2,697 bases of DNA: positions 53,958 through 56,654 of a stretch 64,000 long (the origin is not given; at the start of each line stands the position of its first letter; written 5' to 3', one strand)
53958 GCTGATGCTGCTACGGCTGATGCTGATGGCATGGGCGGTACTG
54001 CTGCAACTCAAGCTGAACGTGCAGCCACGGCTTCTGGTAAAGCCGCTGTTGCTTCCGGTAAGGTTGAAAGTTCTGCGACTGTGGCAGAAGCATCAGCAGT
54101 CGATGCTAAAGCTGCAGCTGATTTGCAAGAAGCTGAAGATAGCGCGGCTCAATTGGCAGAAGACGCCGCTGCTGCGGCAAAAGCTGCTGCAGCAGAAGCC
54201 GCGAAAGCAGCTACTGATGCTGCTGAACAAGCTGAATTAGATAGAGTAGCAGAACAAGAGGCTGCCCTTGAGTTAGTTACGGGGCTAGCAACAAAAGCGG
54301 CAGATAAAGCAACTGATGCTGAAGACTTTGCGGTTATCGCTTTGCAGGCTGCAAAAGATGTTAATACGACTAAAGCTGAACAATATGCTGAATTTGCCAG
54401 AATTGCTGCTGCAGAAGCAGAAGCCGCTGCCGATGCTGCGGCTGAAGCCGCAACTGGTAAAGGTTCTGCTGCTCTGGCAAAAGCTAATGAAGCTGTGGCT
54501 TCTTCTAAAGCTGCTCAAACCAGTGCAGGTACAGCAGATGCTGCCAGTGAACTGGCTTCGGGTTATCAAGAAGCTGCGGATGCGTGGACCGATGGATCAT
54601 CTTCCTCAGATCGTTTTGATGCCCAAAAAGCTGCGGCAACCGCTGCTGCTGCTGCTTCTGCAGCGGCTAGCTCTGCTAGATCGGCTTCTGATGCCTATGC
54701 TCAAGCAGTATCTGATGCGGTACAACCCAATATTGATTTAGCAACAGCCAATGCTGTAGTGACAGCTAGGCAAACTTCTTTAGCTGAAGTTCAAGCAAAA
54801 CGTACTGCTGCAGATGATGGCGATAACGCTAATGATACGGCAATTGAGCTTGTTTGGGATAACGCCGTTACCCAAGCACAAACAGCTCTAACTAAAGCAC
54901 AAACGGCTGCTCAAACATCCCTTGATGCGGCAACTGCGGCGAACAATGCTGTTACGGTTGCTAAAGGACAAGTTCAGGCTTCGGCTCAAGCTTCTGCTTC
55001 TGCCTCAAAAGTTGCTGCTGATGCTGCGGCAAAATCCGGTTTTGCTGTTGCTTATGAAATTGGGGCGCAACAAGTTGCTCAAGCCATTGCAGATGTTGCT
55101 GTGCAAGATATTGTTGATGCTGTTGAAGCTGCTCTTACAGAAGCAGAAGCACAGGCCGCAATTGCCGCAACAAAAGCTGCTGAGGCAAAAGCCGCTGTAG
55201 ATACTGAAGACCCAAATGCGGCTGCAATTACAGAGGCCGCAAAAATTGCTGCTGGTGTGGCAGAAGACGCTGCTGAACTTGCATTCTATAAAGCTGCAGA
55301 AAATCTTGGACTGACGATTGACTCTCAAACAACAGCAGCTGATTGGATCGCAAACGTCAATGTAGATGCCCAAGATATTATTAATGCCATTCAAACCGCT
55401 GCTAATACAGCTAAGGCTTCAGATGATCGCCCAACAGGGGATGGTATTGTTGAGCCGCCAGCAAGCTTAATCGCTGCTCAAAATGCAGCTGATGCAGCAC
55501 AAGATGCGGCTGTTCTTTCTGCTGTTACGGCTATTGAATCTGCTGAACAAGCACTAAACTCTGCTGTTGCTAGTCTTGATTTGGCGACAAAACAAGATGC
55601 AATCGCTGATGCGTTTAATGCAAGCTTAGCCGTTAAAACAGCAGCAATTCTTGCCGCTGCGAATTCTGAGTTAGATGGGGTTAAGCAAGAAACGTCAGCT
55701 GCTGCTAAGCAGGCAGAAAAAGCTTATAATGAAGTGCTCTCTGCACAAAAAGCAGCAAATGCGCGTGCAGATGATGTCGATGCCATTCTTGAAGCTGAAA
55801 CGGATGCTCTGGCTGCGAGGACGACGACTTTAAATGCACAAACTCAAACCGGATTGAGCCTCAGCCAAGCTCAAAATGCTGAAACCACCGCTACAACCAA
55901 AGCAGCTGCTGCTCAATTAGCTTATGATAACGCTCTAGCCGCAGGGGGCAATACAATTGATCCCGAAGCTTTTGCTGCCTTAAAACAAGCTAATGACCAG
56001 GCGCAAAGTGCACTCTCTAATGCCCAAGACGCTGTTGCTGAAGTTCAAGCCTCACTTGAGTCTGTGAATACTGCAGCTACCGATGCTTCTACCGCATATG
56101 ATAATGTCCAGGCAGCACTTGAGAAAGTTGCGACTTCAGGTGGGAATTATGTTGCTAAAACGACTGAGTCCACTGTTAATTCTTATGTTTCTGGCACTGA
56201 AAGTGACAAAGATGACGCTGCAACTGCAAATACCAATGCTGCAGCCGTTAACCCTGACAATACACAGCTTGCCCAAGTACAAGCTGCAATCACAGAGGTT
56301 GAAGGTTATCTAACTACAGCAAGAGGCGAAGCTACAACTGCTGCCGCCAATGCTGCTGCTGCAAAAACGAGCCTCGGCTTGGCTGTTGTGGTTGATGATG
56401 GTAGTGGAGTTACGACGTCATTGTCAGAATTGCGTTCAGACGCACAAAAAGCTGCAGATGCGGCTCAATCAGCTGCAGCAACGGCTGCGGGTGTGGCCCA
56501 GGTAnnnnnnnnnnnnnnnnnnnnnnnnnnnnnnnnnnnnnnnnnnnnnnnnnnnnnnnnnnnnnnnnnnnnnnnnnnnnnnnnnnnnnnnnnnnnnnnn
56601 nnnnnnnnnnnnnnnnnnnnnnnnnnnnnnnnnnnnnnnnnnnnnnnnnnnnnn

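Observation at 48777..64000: Giant (>5,070 aa, incomplete) adhesin with an unusual mosaic: long Ala-rich helical tracts alternating with at least 13 flagellin/FliD IN-motif-like modules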

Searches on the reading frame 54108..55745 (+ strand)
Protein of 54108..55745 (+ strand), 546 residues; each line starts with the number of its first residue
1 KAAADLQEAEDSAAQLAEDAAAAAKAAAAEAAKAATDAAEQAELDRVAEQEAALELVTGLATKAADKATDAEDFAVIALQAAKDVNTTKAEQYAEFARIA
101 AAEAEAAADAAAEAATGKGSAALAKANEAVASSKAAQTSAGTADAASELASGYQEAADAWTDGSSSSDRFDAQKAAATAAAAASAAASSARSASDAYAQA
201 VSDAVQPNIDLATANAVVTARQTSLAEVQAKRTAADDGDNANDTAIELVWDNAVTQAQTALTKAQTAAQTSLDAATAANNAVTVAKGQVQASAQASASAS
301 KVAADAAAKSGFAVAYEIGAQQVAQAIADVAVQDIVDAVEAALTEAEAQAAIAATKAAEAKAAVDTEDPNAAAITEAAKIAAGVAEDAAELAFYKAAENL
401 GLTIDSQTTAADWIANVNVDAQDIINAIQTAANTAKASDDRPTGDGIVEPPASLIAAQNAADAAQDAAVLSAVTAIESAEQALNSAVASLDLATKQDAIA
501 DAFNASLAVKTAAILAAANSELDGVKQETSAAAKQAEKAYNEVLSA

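Call 38: find_homologous_proteins(query=window:54108-55745:+, max_evalue=0.000001)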
Query window:54108-55745:+ (546 aa): 1 proteins with E <= 0.000001 among 8000 candidates.
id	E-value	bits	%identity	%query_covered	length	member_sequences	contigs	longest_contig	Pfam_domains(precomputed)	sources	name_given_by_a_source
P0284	2.6e-27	114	45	37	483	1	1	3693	-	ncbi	ncbi:MAG: hypothetical protein VW907_03785, partial [Opitutae bacterium]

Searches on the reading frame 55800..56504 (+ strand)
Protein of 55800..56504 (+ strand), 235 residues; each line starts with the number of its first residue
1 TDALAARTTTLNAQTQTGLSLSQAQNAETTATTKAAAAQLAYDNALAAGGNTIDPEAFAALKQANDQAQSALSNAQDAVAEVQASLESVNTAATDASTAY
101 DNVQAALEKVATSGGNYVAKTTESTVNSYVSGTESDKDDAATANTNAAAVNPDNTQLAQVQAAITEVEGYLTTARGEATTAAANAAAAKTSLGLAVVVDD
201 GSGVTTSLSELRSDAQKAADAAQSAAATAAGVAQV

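Call 63: search_protein_families(library=pfam, proteins=[window:55800-56504:+], max_evalue=1)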
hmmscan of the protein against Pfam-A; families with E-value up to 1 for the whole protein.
window:55800-56504:+ (235 aa): 6 families
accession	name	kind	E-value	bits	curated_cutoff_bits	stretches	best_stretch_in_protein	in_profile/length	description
PF22994.1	RSC4_Ig_like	-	0.039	13.9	24.2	1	31-67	95-131/150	RSC4 Ig-like domain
PF10498.14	IFT57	-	0.055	12.9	40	1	60-191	212-338/360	Intra-flagellar transport protein 57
PF02472.21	ExbD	-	0.15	12.5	25.4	1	8-122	27-125/128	Biopolymer transport protein ExbD/TolR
PF03304.18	Mlp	-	0.18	12.8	21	1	60-142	35-115/121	Mlp lipoprotein family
PF17069.10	RSRP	-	0.29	11.1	27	1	13-137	161-277/299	Arginine/Serine-Rich protein 1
PF24592.1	DUF7616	-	0.59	10.6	27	1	141-166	21-46/56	Family of unknown function (DUF7616)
